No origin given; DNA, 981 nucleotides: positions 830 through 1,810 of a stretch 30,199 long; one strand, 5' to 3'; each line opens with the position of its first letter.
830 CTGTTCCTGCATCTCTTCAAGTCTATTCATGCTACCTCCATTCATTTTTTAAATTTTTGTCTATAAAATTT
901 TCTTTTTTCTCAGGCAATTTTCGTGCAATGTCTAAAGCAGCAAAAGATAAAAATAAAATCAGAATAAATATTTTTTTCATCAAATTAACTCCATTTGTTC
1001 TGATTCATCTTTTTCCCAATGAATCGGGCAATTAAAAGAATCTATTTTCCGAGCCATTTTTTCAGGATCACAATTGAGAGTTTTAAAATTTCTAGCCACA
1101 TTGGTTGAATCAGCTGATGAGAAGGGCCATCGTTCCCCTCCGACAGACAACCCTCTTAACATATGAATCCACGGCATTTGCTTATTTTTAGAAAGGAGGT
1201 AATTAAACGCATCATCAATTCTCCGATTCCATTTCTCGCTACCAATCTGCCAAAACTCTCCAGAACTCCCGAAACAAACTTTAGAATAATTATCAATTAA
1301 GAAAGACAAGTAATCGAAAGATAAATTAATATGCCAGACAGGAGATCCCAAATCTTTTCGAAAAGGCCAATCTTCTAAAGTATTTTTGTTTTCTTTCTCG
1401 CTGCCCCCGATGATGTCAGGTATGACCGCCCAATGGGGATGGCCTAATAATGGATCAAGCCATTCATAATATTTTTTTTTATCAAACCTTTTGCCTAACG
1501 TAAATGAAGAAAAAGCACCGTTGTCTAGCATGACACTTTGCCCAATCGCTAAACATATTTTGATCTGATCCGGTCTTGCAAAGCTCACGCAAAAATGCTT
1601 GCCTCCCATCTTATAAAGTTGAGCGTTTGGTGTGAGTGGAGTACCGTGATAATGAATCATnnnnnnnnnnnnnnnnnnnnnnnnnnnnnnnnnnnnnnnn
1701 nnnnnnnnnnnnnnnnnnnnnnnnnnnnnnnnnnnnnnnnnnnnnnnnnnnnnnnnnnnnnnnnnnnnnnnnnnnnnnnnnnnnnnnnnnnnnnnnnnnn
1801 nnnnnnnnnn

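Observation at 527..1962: Orphan minimal TGT-fold (DpdA-like) enzyme in an AT-rich, translationally coupled four-gene early module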

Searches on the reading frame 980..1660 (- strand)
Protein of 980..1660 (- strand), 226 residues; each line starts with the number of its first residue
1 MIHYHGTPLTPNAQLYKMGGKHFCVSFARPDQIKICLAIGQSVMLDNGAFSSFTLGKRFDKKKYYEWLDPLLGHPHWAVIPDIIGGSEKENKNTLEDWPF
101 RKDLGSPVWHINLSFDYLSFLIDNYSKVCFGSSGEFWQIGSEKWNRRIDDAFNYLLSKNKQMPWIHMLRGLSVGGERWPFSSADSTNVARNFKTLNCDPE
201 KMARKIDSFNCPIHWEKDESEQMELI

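Call 3: search_protein_families(library=pfam, proteins=[window:980-1660:-], max_evalue=1)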
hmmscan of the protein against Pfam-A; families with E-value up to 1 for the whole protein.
window:980-1660:- (226 aa): 0 families

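Call 4: search_protein_families(library=phrogs, proteins=[window:980-1660:-], max_evalue=1)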
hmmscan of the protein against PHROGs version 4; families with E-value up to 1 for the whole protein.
window:980-1660:- (226 aa): 2 families
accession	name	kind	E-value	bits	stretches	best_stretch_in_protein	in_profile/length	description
phrog_887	-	moron, auxiliary metabolic gene and host takeover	9.7e-46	157.7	1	1-192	11-215/509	queuine tRNA-ribosyltransferase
phrog_15826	-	unknown function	0.012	16.3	1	31-93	29-91/212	-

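Call 5: search_protein_families(library=ncbifam, proteins=[window:980-1660:-], max_evalue=1)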
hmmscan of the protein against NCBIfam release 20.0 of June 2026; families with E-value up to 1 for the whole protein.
window:980-1660:- (226 aa): 0 families

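Call 6: search_solved_structures(query=window:980-1660:-, max_evalue=10, show_alignments=3)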
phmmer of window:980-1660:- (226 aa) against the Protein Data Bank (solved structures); distinct sequences matched with E-value up to 10: 0.

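Call 9: search_dna_similar(query=window:980-1660:-, collection=phages, mode=protein, max_rows=40)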
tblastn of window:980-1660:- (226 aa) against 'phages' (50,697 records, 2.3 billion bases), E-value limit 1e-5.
Records with a match: 105; places in all: 105; records where one place covers at least 80% of the query: 103.
Best place of each record, by identity: <60% 105.
By first word of the organism name: Vibrio 43; Salmonella 24; Escherichia 11; Klebsiella 5; Rhizobium 2; Pantoea 2; Pseudomonas 2; Lederbergvirus 2; Enterobacteria 2; Flyfo 2; and 9 more.
By host as written in the record: - 40; Salmonella sp. 10; Escherichia coli 5; Vibrio lentus 3; Salmonella typhimurium 2; Salmonella enterica serotype Enteritidis E2331 2; Salmonella enterica subsp. salamae 10/99 II 2; Pseudomonas sp. 2; and 33 more.
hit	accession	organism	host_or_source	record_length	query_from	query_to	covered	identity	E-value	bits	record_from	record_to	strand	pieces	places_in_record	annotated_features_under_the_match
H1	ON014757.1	Pseudanabaena phage Pam5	Pseudanabaena sp.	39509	1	226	100%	45.4%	6e-62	214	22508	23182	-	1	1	transglycosylase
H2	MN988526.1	Rhizobium phage RHph_N3_2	Rhizobium phaseoli N3_2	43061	1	225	100%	44.7%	5e-60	208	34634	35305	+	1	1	hypothetical protein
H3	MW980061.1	Rhizobium phage RHph_X2_30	Sinorhizobium americanum X2_30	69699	2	212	93%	45.5%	2e-65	224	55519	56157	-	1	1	hypothetical protein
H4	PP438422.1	Microcystis phage Mae-JY30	Microcystis aeruginosa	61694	1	226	100%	41.9%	6e-55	194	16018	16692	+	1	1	hypothetical protein | putative NinC-like recombination protein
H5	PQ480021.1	Caulobacter phage DMCA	Caulobacter vibrioides CB15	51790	1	215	95%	38.8%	8e-48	173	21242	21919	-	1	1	hypothetical protein | 6-carboxytetrahydropterin synthase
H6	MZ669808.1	Enterobacter phage Phc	Enterobacter hormaechei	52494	2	217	96%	36.6%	3e-33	132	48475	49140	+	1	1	hypothetical protein (x2)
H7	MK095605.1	Pantoea phage vB_PagS_MED16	Pantoea agglomerans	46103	3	211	92%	37.4%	4e-32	128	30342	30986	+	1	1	putative queuine tRNA-ribosyltransferase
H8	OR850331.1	Staphylococcus phage SA 1298 Kay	Staphylococcus aureus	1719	1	225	100%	34.7%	4e-29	119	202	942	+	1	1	record has no annotation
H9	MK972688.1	Salmonella phage SI8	Salmonella sp.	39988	1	225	100%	34.7%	7e-29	119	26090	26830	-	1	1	hypothetical protein | EaD protein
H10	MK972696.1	Salmonella phage Si3 KFo-2019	Salmonella sp.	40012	1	225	100%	34.7%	7e-29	119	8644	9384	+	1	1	hypothetical protein | EaD protein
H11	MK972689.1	Salmonella phage SF6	Salmonella sp.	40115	1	225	100%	34.7%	7e-29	119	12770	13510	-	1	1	hypothetical protein | EaD protein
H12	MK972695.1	Salmonella phage SI5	Salmonella sp.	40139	1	225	100%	34.7%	7e-29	119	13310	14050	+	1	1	hypothetical protein | EaD protein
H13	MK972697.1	Salmonella phage SF10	Salmonella sp.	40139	1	225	100%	34.7%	7e-29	119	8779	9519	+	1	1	hypothetical protein | EaD protein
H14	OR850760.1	Salmonella phage S.Inf 5-2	Salmonella enterica subsp. enterica ...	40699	1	225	100%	34.7%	7e-29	119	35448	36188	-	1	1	record has no annotation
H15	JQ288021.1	Salmonella phage SPN3UB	Salmonella typhimurium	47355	1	225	100%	34.7%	8e-29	119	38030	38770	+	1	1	hypothetical protein (x2)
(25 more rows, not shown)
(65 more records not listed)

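Call 10: find_homologous_proteins(query=window:980-1660:-)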
Query window:980-1660:- (226 aa): 7112 proteins with E <= 0.001 among 7176 candidates; the best 120 are listed.
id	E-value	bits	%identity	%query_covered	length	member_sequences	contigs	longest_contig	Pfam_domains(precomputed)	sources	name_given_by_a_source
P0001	9.9e-156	535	98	100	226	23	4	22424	-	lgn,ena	-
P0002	2.0e-103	363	65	100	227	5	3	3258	-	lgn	-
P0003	2.2e-102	360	64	100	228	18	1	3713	-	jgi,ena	-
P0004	4.9e-101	356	62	100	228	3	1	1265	-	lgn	-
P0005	6.5e-100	352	63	100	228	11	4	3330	-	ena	-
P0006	7.6e-100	352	66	96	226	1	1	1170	-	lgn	-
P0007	1.4e-99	351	63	96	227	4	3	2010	-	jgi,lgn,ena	-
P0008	1.9e-99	350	63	100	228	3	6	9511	-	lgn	-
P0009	2.0e-99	350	63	100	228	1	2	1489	-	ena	-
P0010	2.7e-99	350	63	100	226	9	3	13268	-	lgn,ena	-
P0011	4.3e-99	349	62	100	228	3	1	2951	-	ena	-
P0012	5.5e-99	349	62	100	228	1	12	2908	-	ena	-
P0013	7.6e-99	348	64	98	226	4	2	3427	-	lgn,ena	-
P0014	8.0e-99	348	62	100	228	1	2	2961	-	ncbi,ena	-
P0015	8.4e-99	348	62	100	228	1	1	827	-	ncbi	-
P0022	1.1e-97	345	64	100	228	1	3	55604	-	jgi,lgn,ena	-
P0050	4.5e-93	330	60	99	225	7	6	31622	-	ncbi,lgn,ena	-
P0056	1.1e-92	328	62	98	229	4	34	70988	-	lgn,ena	-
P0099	8.8e-89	315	56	100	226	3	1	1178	-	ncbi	-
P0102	1.6e-88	315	60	95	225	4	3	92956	-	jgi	jgi:hypothetical protein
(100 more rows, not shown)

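Call 20: search_protein_families(library=pfam, alignment_id=A1, max_evalue=0.01)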
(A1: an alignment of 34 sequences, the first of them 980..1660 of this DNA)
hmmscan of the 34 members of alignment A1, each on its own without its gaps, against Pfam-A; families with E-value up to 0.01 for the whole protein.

A. member 1, window:980-1660:- (226 aa): 0 families

B. families by the number of members that match (of 34 scanned): 12 families
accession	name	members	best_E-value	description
PF16510.12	P22_portal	1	9.8e-156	Phage P22-like portal protein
PF11651.14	P22_CoatProtein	1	4.6e-45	P22 coat protein - gene protein 5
PF13385.13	Laminin_G_3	1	1e-42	Concanavalin A-like lectin/glucanases superfamily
PF18814.6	PBECR5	1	4.5e-22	phage-Barnase-EndoU-ColicinE5/D-RelE like nuclease5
PF02210.31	Laminin_G_2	1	0.0009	Laminin G domain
PF08703.15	PLC-beta_C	1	0.0013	PLC-beta C terminal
PF22058.2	X25_BaPul_like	1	0.0022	Pullulanase X25 domain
PF07596.16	SBP_bac_10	1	0.0023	Protein of unknown function (DUF1559)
PF13570.13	Beta-prop_ACSF4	1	0.0028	Beta-alanine-activating enzyme, beta-propeller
PF19058.5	DUF5754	1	0.007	Family of unknown function (DUF5754)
PF19846.4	DUF6321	1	0.0075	Domain of unknown function (DUF6321)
PF25692.1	Phage_depo_C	1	0.0084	Phage depolymerase C-terminal beta sandwich domain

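Call 24: find_encoding_contigs(protein=P0001, flank=10000, max_places=4)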
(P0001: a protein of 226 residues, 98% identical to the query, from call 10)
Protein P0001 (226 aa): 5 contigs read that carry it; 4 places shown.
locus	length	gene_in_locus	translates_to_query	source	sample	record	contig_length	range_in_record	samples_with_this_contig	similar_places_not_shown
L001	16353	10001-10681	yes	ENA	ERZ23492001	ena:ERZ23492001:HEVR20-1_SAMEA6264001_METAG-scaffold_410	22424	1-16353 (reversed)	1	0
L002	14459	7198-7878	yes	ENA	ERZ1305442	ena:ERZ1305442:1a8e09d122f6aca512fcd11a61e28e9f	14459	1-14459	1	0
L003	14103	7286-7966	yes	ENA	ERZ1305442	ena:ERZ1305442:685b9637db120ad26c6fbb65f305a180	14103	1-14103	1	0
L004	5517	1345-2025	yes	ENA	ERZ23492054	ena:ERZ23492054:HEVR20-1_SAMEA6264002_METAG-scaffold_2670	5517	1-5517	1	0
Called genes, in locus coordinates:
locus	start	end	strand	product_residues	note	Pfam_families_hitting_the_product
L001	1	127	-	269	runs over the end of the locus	PF16510:P22_portal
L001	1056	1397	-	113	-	-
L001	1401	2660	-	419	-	PF04466:Terminase_3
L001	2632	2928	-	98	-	-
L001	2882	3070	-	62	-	-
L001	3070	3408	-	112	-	-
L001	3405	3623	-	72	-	-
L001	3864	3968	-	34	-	-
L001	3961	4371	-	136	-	-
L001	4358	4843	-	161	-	-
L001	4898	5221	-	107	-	-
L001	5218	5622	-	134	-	PF11351:GTA_holin_3TM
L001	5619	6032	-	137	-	PF05766:NinG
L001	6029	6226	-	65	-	-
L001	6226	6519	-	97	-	-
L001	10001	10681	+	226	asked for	-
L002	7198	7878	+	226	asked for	-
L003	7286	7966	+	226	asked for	-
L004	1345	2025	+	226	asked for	-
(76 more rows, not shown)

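Call 25: find_encoding_contigs(protein=P0056, flank=8000, max_places=2)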
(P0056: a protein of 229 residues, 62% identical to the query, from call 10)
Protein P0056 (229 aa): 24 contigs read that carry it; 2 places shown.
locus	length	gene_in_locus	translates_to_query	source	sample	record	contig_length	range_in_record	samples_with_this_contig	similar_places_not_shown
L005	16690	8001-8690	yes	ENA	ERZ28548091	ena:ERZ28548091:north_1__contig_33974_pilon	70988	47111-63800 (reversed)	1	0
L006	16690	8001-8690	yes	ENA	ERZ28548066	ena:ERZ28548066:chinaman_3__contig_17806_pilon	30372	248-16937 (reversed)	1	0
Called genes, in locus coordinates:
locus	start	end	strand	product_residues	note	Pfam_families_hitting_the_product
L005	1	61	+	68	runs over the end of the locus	-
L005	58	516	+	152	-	PF00959:Phage_lysozyme (weak)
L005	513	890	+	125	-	PF11351:GTA_holin_3TM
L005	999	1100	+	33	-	-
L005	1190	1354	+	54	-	-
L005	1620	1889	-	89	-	PF08774:VRR_NUC (weak)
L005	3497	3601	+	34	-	-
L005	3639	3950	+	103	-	-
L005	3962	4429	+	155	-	-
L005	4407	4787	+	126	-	PF06147:DUF968 (faint), PF01844:HNH (weak)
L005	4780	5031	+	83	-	-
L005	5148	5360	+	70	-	PF14090:HTH_39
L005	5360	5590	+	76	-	-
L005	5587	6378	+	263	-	PF12705:PDDEXK_1 (weak)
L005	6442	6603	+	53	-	-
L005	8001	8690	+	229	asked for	-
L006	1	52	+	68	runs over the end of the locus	-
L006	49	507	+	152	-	PF00959:Phage_lysozyme (weak)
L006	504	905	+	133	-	-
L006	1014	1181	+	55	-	-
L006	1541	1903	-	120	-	PF08774:VRR_NUC (weak)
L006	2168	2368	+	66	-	-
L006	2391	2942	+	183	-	-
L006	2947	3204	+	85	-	-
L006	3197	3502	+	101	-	-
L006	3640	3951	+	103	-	-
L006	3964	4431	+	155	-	-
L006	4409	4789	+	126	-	PF06147:DUF968 (weak), PF01844:HNH (weak)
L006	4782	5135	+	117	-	-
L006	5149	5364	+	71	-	PF14090:HTH_39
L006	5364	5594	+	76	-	-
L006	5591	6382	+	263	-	PF12705:PDDEXK_1 (weak)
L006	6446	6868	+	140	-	PF07120:DUF1376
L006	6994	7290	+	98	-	-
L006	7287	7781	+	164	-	PF02592:Vut_1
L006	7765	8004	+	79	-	-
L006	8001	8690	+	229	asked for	-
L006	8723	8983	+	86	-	-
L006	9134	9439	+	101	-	-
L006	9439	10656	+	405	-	PF03237:Terminase_6N, PF04466:Terminase_3 (faint)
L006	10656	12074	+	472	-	PF05133:SPP1_portal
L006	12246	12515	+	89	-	PF19141:DUF5824 (weak)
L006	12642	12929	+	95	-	-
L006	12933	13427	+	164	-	-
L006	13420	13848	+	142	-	-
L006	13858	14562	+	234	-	-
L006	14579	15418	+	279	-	PF25209:Phage_capsid_4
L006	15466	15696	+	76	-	-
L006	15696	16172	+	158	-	-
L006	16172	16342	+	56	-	-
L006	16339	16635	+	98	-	-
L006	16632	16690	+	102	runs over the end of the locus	?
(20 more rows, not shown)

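Call 26: find_encoding_contigs(protein=P0102, flank=8000, max_places=2)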
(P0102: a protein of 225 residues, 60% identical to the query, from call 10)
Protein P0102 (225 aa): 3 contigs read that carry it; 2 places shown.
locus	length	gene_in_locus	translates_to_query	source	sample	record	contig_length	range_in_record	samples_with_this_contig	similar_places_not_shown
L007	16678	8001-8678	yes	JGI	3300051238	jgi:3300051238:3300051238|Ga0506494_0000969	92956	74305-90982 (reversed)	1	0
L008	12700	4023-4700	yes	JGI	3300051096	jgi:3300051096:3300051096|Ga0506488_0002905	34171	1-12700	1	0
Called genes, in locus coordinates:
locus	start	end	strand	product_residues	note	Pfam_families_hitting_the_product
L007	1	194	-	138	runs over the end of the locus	PF10686:YAcAr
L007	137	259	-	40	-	-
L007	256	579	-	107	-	PF13395:HNH_4 (weak), PF01844:HNH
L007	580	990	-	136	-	-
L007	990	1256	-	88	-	-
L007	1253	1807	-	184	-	PF07463:NUMOD4, PF13392:HNH_3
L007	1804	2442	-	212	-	-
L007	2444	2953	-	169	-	PF05565:Sipho_Gp157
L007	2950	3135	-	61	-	-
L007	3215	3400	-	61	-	-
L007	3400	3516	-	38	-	-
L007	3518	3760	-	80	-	-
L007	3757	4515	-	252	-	-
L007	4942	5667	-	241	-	PF00717:Peptidase_S24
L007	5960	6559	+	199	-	PF13455:MUG113 (weak)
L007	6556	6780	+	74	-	-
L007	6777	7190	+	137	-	-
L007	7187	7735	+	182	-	-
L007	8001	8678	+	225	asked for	-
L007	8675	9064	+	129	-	PF05014:Nuc_deoxyrib_tr, PF15891:Nuc_deoxyri_tr2 (weak)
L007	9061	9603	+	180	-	PF02592:Vut_1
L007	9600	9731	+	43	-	-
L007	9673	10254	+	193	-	-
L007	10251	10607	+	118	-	PF06356:DUF1064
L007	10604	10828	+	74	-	-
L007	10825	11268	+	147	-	-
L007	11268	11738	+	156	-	PF07750:GcrA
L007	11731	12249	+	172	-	PF08299:Bac_DnaA_C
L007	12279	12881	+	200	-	PF02357:NusG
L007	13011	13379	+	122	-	-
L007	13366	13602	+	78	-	-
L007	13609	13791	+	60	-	-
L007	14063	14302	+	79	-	-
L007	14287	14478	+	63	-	-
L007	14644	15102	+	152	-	-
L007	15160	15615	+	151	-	-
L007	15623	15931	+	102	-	-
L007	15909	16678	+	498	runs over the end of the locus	-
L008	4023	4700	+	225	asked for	-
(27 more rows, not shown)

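Call 27: find_encoding_contigs(protein=P0022, flank=8000, max_places=2)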
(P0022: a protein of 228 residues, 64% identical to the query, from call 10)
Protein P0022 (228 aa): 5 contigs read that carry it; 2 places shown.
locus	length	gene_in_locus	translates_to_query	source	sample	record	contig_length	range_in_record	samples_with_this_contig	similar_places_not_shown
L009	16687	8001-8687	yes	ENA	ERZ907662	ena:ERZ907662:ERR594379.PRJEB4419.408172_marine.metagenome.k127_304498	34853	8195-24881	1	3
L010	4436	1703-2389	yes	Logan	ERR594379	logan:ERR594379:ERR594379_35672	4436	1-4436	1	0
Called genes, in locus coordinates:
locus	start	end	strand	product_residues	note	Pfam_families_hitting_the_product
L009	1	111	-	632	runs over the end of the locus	PF01612:DNA_pol_A_exo1, PF00476:DNA_pol_A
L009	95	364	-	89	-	PF19905:DUF6378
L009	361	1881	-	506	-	PF00580:UvrD-helicase, PF01443:Viral_helicase1 (faint), PF13086:AAA_11 (faint), PF13245:AAA_19, PF13401:AAA_22 (faint), PF13361:UvrD_C, PF13538:UvrD_C_2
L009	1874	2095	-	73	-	PF05930:Phage_AlpA, PF12728:HTH_17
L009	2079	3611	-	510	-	PF22548:AEP-TOTE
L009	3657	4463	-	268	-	PF23977:Pam3_Gp34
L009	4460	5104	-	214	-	PF23984:DUF7307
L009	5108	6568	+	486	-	PF04851:ResIII (weak), PF00176:SNF2-rel_dom, PF00271:Helicase_C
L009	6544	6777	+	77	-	-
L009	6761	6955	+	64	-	-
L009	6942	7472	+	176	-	PF02592:Vut_1 (weak)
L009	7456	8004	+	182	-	PF06508:QueC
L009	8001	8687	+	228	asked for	-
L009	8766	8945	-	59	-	-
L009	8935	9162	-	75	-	-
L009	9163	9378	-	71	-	-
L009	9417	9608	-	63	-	-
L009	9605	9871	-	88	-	PF22811:Zn_ribbon_NrdR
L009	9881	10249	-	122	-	-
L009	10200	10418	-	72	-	-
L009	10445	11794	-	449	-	PF00145:DNA_methylase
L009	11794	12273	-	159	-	-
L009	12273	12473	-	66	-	-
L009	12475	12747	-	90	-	-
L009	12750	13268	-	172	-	-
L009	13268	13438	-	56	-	-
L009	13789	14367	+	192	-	PF03592:Terminase_2 (weak)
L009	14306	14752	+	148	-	-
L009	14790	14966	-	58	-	-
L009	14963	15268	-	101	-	-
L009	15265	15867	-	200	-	-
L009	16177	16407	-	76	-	-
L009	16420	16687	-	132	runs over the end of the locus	-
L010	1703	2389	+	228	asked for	-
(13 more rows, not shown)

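Call 28: predict_structure(alignment_id=A2)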
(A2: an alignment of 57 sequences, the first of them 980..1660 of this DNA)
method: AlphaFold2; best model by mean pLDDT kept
length: 226 residues; sequences in the alignment: 57
mean_pLDDT: 84.9   pTM: 0.80
mean pLDDT of the five models: 84.9, 83.3, 82.1, 82.0, 78.4
residues with pLDDT >= 90: 88; 70-90: 108; 50-70: 30; < 50: 0
segments of 3 or more residues with pLDDT < 50: none
pLDDT, mean of each block of 10 residues (from residue 1): 69 85 85 84 85 83 94 91 93 95 95 96 94 88 92 91 82 70 71 87 78 68 68
secondary structure, 60 per line:
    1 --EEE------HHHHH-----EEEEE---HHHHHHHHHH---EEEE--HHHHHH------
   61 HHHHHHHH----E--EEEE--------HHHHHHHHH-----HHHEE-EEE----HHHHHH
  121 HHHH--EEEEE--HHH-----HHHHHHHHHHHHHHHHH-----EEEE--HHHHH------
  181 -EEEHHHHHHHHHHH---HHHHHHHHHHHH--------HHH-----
elements in order: E3-5 H12-16 E22-26 H30-39 E43-46 H49-54 H61-68 E76-79 H88-96 E108-110 H115-124 E127-131 H142-158 E164-167 H170-174 E182-184 H185-195 H199-210

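Call 32: fold_search(model_id=the predicted structure, library=pdb)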
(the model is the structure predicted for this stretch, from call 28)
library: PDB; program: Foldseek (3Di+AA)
matches with E <= 10: 909; with E <= 0.001: 0
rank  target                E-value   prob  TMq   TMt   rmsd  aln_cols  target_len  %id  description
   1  1fdy_A                9.9e-03  0.93  0.45  0.37   8.0       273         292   11  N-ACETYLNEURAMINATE LYASE IN COMPLEX WITH HYDROXYPYRUVATE (released 1997-10-22)
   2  1tqj_A                1.4e-02  0.91  0.43  0.44   6.5       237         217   11  Crystal structure of D-ribulose 5-phosphate 3-epimerase from Synechocystis to 1.6 angstrom resolution (released 2004-08-31)
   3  1tqj_B                1.5e-02  0.92  0.46  0.48   7.0       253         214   13  Crystal structure of D-ribulose 5-phosphate 3-epimerase from Synechocystis to 1.6 angstrom resolution (released 2004-08-31)
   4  3pb2_C                1.9e-02  0.87  0.42  0.34   8.4       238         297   10  Characterisation of the first monomeric dihydrodipicolinate synthase variant reveals evolutionary insights (released 2011-11-23)
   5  9ntn_A                2.0e-02  0.99  0.51  0.38   5.3       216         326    7  Structure of Cap10-CdnD complex containing NDG modification (released 2025-05-07)
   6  7b1w_B                2.1e-02  0.90  0.43  0.42   6.6       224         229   14  Crystal structure of plastidial ribulose epimerase RPE1 from the model alga Chlamydomonas reinhardtii (released 2021-12-08)
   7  9gm3_A                2.2e-02  0.84  0.36  0.25   6.4       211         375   10  Crystal structure of the complex formed between the radical SAM protein ChlB and the leader region of its precursor su (released 2025-06-25)
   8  7b1w_D                2.7e-02  0.90  0.44  0.43   6.4       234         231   10  Crystal structure of plastidial ribulose epimerase RPE1 from the model alga Chlamydomonas reinhardtii (released 2021-12-08)
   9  7b1w_F                2.7e-02  0.89  0.44  0.43   6.7       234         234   10  Crystal structure of plastidial ribulose epimerase RPE1 from the model alga Chlamydomonas reinhardtii (released 2021-12-08)
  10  4n4q_C                2.7e-02  0.80  0.41  0.34   9.3       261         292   10  Crystal Structure of N-acetylneuraminate lyase from Mycoplasma synoviae, crystal form II (released 2014-05-21)
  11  5ud6_C                2.7e-02  0.69  0.39  0.32   6.6       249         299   10  Crystal structure of DHDPS from Cyanidioschyzon merolae with lysine bound (released 2017-12-27)
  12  1tqj_C                3.1e-02  0.87  0.45  0.46   5.9       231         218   12  Crystal structure of D-ribulose 5-phosphate 3-epimerase from Synechocystis to 1.6 angstrom resolution (released 2004-08-31)
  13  9ntn_B                3.3e-02  0.98  0.51  0.37   5.1       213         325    9  Structure of Cap10-CdnD complex containing NDG modification (released 2025-05-07)
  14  1tqj_D                4.2e-02  0.85  0.46  0.47   6.0       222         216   12  Crystal structure of D-ribulose 5-phosphate 3-epimerase from Synechocystis to 1.6 angstrom resolution (released 2004-08-31)
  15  3pb2_A                4.5e-02  0.80  0.45  0.36   6.3       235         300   11  Characterisation of the first monomeric dihydrodipicolinate synthase variant reveals evolutionary insights (released 2011-11-23)
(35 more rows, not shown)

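Call 33: search_solved_structures(query=A2, max_evalue=10, show_alignments=3)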
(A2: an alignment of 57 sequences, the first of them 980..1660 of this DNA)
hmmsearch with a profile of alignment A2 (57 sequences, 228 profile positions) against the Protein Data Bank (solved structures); distinct sequences matched with E-value up to 10: 0.
